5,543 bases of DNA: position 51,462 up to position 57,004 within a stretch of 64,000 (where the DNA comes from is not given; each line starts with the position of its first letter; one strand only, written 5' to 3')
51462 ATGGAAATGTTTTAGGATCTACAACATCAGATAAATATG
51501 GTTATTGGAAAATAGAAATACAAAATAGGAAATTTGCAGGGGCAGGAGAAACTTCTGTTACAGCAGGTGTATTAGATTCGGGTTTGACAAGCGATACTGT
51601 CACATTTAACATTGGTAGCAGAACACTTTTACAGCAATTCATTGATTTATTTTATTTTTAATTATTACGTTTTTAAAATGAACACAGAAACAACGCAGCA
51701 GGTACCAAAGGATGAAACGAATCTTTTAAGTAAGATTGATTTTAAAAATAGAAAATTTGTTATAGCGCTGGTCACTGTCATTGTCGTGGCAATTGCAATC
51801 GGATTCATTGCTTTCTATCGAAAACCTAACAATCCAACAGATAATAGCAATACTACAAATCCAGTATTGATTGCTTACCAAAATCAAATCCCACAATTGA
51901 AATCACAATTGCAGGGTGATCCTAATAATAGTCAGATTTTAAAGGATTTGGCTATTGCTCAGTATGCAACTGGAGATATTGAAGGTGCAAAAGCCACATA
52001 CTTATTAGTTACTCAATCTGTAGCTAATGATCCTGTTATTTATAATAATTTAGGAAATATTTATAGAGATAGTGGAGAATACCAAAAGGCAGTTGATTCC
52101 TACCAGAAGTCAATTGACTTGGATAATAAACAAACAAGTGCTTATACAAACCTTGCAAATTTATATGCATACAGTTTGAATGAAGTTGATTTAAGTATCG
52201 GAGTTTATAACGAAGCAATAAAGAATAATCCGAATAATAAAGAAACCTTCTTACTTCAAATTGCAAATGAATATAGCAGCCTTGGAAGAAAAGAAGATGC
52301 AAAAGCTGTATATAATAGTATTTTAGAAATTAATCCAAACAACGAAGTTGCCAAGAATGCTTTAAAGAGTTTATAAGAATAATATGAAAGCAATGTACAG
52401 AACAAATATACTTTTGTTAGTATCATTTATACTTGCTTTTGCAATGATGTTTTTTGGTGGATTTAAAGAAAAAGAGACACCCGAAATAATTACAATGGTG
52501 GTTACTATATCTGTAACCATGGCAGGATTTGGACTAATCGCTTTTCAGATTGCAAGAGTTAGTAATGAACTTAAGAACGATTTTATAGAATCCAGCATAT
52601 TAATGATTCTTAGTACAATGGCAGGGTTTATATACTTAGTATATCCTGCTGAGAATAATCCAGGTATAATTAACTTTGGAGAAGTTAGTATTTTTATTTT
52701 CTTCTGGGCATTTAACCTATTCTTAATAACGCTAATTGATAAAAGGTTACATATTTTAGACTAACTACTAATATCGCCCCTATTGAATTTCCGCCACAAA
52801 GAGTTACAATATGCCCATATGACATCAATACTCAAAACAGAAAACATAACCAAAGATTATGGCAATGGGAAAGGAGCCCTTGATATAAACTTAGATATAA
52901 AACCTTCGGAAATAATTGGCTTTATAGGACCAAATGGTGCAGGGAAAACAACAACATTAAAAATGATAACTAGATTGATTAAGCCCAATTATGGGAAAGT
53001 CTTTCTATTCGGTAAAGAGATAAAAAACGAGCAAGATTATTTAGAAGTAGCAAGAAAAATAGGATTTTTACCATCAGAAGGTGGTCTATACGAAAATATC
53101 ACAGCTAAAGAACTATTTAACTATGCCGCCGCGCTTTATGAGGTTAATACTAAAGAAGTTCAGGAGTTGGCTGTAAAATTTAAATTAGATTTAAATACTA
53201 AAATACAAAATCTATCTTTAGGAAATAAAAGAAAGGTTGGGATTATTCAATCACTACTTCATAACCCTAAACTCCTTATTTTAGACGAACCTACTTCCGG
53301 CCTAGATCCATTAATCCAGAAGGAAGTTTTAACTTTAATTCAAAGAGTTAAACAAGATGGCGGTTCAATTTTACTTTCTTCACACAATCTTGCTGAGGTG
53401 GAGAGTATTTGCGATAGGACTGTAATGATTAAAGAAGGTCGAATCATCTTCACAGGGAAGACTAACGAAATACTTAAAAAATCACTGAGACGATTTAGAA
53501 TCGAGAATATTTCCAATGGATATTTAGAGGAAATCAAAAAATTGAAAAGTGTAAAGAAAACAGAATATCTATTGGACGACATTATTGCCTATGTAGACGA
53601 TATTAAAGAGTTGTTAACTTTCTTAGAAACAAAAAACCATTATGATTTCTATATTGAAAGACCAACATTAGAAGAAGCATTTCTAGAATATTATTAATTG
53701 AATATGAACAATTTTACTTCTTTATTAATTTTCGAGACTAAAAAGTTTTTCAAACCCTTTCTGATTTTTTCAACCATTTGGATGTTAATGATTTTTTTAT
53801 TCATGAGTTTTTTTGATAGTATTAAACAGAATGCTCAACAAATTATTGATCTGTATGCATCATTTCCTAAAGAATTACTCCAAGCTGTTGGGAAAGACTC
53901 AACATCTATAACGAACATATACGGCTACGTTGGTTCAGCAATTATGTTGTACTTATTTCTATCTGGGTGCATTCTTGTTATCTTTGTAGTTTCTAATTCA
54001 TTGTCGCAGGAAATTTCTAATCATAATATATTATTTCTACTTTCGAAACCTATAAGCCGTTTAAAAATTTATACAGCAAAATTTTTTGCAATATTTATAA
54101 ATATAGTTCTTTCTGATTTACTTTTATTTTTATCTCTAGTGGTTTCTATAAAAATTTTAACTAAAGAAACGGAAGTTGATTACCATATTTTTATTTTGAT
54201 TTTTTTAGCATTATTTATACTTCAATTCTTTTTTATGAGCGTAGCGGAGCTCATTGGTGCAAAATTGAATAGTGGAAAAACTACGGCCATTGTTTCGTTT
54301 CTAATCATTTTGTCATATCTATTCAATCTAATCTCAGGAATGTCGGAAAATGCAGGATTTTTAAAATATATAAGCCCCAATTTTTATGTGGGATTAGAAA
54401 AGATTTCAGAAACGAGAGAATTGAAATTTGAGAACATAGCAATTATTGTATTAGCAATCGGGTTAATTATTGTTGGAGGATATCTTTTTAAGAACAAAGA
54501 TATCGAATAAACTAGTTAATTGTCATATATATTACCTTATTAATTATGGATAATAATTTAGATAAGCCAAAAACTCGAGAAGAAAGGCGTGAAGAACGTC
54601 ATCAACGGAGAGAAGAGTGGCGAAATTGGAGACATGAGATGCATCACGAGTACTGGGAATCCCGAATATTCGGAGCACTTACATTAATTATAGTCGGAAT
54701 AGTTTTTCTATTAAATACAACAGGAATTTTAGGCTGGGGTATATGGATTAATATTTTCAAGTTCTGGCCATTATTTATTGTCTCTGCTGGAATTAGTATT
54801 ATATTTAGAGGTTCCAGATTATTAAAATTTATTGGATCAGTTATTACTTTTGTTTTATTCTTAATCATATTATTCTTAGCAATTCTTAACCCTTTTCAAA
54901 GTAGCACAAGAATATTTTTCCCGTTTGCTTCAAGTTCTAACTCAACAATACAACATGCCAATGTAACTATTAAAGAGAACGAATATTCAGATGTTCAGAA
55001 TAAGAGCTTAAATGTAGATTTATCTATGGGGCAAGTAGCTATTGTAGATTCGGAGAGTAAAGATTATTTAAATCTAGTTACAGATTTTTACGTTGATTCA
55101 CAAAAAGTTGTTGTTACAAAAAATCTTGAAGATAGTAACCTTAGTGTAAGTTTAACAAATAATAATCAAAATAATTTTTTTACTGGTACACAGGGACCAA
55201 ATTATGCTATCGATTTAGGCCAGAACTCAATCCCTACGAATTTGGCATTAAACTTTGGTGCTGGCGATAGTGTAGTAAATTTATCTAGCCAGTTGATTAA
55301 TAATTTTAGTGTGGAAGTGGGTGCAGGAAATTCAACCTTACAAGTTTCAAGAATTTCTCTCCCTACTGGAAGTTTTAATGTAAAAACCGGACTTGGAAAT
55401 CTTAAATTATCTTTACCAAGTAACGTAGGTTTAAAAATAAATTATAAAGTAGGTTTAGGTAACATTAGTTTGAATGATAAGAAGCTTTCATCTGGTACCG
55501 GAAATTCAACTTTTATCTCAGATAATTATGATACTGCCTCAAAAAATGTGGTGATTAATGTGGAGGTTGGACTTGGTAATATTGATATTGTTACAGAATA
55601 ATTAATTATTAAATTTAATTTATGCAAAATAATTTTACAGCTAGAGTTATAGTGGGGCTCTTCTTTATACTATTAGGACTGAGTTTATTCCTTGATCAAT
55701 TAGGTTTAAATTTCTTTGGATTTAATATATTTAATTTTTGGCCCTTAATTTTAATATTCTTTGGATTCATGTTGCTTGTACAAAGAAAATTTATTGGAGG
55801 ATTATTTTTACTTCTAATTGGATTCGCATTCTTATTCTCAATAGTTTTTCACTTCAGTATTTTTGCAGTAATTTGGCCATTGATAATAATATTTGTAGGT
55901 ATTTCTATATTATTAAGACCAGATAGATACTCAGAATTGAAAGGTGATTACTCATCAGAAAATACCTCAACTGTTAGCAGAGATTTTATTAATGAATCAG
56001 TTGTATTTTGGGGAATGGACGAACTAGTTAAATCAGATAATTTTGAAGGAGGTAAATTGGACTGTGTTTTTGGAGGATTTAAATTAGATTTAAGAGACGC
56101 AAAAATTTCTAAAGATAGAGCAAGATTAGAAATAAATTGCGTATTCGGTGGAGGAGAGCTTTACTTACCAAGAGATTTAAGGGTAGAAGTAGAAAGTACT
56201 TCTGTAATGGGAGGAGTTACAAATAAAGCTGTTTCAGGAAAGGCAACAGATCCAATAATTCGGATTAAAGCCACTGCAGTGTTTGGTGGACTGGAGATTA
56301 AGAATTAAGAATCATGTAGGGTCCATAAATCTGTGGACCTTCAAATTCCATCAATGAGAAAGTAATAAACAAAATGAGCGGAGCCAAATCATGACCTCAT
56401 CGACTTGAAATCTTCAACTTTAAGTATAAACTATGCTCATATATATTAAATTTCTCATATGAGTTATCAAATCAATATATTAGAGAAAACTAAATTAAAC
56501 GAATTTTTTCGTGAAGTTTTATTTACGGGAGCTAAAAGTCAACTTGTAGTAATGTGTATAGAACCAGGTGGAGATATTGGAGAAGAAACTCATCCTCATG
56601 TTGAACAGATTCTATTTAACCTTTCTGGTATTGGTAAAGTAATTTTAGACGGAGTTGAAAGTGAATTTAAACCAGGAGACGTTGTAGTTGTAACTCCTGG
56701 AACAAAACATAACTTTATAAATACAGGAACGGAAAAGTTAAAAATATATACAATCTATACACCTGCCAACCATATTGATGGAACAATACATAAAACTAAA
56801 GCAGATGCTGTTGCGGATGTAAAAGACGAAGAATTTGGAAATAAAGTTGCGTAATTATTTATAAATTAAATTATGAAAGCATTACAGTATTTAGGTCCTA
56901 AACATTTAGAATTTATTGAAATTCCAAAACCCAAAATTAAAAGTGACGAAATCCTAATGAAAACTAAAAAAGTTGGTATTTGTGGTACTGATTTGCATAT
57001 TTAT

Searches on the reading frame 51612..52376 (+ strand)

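Call 70: search_protein_families(library=pfam, proteins=[window:51612-52376:+], max_evalue=0.001)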
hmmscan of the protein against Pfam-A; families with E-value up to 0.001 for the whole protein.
window:51612-52376:+ (254 aa): 15 families
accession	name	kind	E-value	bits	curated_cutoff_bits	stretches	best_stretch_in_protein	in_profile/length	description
PF13181.12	TPR_8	-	1.8e-19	68.6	25.7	2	143-173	3-33/34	Tetratricopeptide repeat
PF00515.34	TPR_1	-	1.3e-18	66.4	27.8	2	143-171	3-31/34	Tetratricopeptide repeat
PF07719.23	TPR_2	-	1.8e-18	65.5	27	1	143-172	3-32/34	Tetratricopeptide repeat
PF13414.12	TPR_11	-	1e-15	57.5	26.8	1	148-186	1-39/42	TPR repeat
PF14559.12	TPR_19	-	1.3e-15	57.9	25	1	94-143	12-61/68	Tetratricopeptide repeat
PF13431.12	TPR_17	-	8.9e-14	51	24.4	0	139-161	11-33/34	Tetratricopeptide repeat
PF13428.12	TPR_14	-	7.9e-12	45.1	23.5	0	214-248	4-38/44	Tetratricopeptide repeat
PF13424.12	TPR_12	-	4e-11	43.4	30.1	1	143-203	5-72/77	Tetratricopeptide repeat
PF13176.12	TPR_7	-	1.1e-10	41.1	27.9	1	145-172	3-30/36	Tetratricopeptide repeat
PF13174.12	TPR_6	-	2e-10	41.1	26.3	0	215-243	4-32/33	Tetratricopeptide repeat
PF23914.1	TPR_CcmH_CycH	-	4.7e-10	40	42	1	146-244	55-154/158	Cytochrome c-type biogenesis protein H TPR domain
PF13432.12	TPR_16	-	2.9e-08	34.4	32.7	1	146-209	2-64/65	Tetratricopeptide repeat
PF13374.12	TPR_10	-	1.7e-07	31.4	27.5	1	143-169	4-30/42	Tetratricopeptide repeat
PF14561.12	TPR_20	-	3e-05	24.7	25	0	91-128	6-43/90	Tetratricopeptide repeat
PF20308.4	TPR-S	-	0.00011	23.1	27.6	0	89-178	2-93/102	Tetratricopeptide Repeats-Sensor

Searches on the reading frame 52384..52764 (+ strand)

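Call 70: search_protein_families(library=pfam, proteins=[window:52384-52764:+], max_evalue=0.001)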
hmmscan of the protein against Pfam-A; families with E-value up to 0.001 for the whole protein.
window:52384-52764:+ (126 aa): 1 family
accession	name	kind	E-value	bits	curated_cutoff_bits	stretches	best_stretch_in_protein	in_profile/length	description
PF11188.13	DUF2975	-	0.00028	21.3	27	0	10-59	66-115/130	Protein of unknown function (DUF2975)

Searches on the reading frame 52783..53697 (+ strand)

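Call 70: search_protein_families(library=pfam, proteins=[window:52783-53697:+], max_evalue=0.001)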
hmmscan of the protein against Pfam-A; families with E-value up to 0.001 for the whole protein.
window:52783-53697:+ (304 aa): 2 families
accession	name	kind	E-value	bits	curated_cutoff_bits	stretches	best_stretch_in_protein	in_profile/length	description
PF00005.33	ABC_tran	-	1e-28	101.1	25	1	34-172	3-137/137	ABC transporter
PF13304.12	AAA_21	-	3.7e-17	63.8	27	1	127-206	221-303/304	AAA domain, putative AbiEii toxin, Type IV TA system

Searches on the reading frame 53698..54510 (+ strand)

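Call 70: search_protein_families(library=pfam, proteins=[window:53698-54510:+], max_evalue=0.001)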
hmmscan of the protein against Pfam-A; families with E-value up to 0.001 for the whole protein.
window:53698-54510:+ (270 aa): 3 families
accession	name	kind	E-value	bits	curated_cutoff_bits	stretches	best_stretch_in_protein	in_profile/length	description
PF12679.13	ABC2_membrane_2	-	3.9e-09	36.6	27.2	1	28-269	24-283/283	ABC-2 family transporter protein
PF12698.13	ABC2_membrane_3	-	1e-05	25.3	31.6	1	47-237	137-319/347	ABC-2 family transporter protein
PF12730.13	ABC2_membrane_4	-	0.00013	22.5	27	1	42-207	34-175/179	ABC-2 family transporter protein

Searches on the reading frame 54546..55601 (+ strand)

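Call 70: search_protein_families(library=pfam, proteins=[window:54546-55601:+], max_evalue=0.001)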
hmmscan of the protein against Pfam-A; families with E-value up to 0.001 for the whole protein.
window:54546-55601:+ (351 aa): 4 families
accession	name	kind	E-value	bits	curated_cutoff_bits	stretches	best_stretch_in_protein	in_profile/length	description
PF09922.15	LiaF-like_C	-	4.5e-08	33.4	29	1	252-348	15-114/114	Cell wall-active antibiotics response LiaF, C-terminal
PF22570.1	LiaF-TM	-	2e-06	29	27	1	42-127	1-81/98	LiaF transmembrane domain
PF18917.5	LiaI-LiaF-like_TM1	-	4.7e-06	27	27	1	41-86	1-42/42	LiaI-LiaF-like transmembrane region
PF09721.15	Exosortase_EpsH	-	0.0006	19.7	25.7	1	28-120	41-126/254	Transmembrane exosortase (Exosortase_EpsH)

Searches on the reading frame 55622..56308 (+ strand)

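Call 71: search_protein_families(library=pfam, proteins=[window:55622-56308:+], max_evalue=0.001)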
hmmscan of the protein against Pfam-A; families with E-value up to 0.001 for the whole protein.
window:55622-56308:+ (228 aa): 3 families
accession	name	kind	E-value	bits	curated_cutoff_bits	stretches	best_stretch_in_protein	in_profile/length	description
PF22570.1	LiaF-TM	-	3e-16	60.5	27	1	10-102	1-96/98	LiaF transmembrane domain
PF18917.5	LiaI-LiaF-like_TM1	-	1.1e-09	38.6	27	1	9-52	1-42/42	LiaI-LiaF-like transmembrane region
PF09922.15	LiaF-like_C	-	6.4e-07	29.7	29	1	143-200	16-73/114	Cell wall-active antibiotics response LiaF, C-terminal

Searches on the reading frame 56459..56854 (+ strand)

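Call 71: search_protein_families(library=pfam, proteins=[window:56459-56854:+], max_evalue=0.001)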
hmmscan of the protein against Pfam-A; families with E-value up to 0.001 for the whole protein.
window:56459-56854:+ (131 aa): 3 families
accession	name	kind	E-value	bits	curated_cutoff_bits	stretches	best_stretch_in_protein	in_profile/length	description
PF07883.17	Cupin_2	-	2.6e-17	62.7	27.2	1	31-100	2-70/70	Cupin domain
PF00190.28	Cupin_1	-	1.6e-06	28.2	22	1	30-110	36-124/151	Cupin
PF02311.25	AraC_binding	-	0.00019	21.6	21.1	1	42-115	18-90/135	AraC-like ligand binding domain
